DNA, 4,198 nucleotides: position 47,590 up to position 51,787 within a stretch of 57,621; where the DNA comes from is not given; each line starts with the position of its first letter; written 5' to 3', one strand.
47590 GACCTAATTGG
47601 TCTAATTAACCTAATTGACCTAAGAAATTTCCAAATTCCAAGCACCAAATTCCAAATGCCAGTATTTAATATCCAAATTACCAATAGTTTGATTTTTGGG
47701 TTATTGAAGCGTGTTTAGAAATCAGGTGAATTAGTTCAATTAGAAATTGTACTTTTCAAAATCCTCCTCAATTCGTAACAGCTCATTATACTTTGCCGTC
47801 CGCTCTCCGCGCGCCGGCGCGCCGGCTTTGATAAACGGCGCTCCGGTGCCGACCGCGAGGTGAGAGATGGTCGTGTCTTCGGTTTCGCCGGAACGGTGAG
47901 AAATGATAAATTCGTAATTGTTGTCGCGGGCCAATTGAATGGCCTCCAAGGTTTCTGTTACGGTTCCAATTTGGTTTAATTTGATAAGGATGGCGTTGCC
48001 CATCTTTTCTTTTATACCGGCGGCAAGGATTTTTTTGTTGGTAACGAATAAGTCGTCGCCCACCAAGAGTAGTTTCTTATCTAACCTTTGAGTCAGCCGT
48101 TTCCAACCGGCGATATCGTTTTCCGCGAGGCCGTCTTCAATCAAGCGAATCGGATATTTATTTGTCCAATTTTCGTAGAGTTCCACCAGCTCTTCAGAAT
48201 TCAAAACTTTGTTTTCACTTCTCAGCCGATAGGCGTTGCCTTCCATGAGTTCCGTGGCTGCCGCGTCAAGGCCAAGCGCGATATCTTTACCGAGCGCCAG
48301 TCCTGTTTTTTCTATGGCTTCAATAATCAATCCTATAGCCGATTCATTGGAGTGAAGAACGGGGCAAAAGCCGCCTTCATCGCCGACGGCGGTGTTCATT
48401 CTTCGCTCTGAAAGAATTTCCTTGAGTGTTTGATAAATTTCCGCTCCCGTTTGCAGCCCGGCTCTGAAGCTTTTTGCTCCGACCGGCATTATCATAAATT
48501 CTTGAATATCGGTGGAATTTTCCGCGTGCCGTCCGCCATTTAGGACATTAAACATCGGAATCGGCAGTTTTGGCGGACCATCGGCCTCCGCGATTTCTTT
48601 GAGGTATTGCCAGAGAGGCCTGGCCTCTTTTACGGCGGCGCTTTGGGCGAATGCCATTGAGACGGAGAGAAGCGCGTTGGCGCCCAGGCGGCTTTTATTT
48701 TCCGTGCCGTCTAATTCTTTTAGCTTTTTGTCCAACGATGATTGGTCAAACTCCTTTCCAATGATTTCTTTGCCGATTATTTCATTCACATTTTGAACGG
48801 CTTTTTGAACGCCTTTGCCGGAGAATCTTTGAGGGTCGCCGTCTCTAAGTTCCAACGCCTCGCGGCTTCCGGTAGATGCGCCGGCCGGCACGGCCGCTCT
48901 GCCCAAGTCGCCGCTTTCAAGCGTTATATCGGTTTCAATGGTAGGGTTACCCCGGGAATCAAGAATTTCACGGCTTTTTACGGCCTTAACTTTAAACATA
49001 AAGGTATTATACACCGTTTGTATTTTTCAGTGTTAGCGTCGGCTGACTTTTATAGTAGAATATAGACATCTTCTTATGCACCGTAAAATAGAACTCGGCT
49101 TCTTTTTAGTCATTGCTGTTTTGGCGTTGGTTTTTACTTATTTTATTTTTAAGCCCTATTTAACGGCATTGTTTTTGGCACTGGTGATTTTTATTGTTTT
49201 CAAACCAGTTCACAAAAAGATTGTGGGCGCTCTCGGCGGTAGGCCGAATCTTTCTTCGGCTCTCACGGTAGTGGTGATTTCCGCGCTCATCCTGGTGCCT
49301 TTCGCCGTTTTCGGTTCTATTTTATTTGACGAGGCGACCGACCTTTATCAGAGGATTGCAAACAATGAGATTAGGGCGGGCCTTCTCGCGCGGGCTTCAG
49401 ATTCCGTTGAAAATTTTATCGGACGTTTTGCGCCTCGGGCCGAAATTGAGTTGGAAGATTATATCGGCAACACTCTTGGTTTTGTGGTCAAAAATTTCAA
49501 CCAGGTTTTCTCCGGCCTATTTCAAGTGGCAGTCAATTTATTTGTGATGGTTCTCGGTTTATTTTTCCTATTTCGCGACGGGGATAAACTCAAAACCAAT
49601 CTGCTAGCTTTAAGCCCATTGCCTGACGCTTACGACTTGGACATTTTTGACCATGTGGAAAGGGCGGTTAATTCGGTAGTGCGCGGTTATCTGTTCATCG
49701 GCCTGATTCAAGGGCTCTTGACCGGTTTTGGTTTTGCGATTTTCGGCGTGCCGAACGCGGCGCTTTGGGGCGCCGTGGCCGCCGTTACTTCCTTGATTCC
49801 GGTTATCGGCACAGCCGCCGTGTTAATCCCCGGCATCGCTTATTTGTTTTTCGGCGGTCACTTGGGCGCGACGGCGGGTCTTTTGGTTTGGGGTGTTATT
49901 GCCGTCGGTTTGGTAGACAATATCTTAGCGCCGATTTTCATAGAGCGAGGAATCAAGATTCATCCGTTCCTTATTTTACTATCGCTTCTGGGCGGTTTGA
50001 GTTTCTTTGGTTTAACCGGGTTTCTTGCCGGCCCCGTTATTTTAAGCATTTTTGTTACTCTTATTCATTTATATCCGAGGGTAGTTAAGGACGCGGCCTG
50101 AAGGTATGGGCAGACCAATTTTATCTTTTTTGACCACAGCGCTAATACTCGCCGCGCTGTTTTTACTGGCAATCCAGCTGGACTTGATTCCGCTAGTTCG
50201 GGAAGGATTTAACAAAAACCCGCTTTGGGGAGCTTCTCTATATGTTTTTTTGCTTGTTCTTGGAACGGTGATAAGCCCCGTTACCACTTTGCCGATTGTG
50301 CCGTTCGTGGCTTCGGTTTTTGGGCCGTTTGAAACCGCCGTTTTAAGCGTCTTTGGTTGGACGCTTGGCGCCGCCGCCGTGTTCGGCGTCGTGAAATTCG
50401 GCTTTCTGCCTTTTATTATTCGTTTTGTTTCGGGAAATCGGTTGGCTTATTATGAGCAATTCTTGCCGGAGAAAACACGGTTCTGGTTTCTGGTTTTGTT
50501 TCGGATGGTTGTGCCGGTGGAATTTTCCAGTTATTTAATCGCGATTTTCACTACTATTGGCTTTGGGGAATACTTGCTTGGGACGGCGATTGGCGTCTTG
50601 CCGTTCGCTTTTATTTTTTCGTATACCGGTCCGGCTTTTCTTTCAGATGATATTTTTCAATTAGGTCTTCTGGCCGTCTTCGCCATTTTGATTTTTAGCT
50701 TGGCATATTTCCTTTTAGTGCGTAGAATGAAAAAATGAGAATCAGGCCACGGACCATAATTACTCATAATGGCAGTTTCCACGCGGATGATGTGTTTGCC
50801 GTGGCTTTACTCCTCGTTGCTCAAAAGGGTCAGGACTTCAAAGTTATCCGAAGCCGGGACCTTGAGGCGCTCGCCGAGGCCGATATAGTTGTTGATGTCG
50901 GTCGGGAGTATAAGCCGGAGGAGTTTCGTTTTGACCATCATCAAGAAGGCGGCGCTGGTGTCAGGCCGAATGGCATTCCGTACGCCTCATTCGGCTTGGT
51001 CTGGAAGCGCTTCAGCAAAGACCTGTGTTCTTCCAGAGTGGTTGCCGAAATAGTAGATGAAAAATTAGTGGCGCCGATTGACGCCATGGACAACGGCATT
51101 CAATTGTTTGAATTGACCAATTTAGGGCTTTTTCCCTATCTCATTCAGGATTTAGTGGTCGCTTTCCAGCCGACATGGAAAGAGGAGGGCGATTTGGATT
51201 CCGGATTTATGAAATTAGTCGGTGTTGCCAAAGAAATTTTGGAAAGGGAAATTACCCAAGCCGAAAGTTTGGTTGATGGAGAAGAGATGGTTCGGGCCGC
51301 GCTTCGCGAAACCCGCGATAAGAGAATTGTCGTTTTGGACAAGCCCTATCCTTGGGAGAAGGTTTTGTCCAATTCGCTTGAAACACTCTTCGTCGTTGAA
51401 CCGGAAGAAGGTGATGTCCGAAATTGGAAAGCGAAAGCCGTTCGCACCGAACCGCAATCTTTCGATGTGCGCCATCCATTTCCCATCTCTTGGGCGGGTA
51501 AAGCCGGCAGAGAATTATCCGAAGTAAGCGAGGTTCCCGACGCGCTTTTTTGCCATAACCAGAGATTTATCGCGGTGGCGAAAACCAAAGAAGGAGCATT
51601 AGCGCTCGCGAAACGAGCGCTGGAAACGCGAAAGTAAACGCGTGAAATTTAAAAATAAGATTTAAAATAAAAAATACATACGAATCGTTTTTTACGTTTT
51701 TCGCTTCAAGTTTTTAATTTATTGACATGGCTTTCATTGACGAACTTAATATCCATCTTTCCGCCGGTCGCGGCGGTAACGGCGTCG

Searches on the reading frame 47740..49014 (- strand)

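Call 22: search_protein_families(library=pfam, proteins=[window:47740-49014:-], max_evalue=0.00001)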
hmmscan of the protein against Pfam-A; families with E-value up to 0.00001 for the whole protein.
window:47740-49014:- (424 aa): 2 families
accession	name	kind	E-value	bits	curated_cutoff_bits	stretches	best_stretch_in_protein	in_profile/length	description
PF00113.28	Enolase_C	-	9.5e-107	357.1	21.5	1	150-419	4-281/296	Enolase, C-terminal TIM barrel domain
PF03952.21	Enolase_N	-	4.3e-52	176.2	35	1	9-138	1-131/131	Enolase, N-terminal domain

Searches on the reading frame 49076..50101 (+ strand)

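Call 22: search_protein_families(library=pfam, proteins=[window:49076-50101:+], max_evalue=0.00001)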
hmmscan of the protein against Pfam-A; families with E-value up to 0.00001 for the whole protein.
window:49076-50101:+ (341 aa): 1 family
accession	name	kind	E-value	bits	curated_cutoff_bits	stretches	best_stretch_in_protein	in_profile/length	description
PF01594.21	AI-2E_transport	-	5.1e-49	167.6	34.3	1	11-333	4-326/327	AI-2E family transporter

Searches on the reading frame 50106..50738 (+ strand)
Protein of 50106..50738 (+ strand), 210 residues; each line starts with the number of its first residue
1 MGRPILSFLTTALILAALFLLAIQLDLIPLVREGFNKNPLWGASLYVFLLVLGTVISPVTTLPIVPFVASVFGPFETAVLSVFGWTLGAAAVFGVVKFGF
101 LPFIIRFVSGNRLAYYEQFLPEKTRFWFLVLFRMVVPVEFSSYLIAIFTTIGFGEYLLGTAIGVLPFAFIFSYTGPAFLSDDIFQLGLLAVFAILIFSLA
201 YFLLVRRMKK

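Call 22: search_protein_families(library=pfam, proteins=[window:50106-50738:+], max_evalue=0.00001)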
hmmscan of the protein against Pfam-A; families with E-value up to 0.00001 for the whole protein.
window:50106-50738:+ (210 aa): 1 family
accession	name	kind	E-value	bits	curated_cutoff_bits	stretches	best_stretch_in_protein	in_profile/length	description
PF09335.16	VTT_dom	-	1.3e-07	32.6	33.9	1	65-175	7-121/123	VTT domain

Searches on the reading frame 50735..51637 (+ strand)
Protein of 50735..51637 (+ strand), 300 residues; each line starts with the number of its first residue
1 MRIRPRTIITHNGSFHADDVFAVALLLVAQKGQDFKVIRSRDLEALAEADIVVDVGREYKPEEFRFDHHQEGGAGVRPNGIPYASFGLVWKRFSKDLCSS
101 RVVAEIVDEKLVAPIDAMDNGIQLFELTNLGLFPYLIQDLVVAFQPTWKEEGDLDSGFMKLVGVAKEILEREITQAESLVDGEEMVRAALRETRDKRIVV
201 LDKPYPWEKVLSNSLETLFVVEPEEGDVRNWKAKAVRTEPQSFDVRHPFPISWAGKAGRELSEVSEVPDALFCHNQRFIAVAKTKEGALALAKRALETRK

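Call 22: search_protein_families(library=pfam, proteins=[window:50735-51637:+], max_evalue=0.00001)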
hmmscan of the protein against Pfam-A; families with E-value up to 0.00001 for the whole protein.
window:50735-51637:+ (300 aa): 1 family
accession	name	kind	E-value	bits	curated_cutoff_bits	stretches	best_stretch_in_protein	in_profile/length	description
PF03690.18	MYG1_exonuc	-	5.1e-71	240.3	22.1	1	7-296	1-318/318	Uncharacterised protein family (UPF0160)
